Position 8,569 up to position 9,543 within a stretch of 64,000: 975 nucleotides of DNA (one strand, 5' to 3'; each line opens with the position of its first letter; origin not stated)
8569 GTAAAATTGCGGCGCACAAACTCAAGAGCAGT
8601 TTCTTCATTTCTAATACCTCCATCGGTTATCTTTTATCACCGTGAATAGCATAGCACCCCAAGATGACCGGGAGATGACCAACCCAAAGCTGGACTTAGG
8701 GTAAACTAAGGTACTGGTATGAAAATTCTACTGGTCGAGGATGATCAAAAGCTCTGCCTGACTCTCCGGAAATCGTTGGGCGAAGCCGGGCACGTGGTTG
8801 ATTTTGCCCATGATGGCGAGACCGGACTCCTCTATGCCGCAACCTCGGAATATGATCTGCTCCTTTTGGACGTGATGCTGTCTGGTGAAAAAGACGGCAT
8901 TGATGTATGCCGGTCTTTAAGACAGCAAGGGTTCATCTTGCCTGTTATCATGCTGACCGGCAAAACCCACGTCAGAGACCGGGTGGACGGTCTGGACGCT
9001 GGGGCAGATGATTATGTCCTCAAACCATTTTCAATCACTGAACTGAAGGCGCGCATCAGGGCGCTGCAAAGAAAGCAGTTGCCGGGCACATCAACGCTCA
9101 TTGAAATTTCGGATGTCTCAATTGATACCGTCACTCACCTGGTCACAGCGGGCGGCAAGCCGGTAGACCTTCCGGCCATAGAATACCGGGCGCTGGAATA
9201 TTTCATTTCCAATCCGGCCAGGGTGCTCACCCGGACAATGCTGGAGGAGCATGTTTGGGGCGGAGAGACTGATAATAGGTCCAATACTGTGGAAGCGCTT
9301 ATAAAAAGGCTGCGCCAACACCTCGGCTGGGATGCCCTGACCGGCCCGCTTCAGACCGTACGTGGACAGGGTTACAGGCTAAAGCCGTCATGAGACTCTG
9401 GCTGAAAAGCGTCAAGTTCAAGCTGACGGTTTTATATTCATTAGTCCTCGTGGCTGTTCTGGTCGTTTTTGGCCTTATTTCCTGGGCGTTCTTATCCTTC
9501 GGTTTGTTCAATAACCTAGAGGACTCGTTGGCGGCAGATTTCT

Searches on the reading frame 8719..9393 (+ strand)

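Call 14: search_protein_families(library=pfam, proteins=[window:8719-9393:+], max_evalue=0.001)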
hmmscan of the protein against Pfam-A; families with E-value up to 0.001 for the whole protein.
window:8719-9393:+ (224 aa): 2 families
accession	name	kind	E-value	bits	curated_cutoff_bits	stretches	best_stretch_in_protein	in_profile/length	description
PF00072.30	Response_reg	-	3.4e-25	88.8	30.2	1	3-114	1-111/111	Response regulator receiver domain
PF00486.34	Trans_reg_C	-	1.3e-20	73.6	26.2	1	146-221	1-77/77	Transcriptional regulatory protein, C terminal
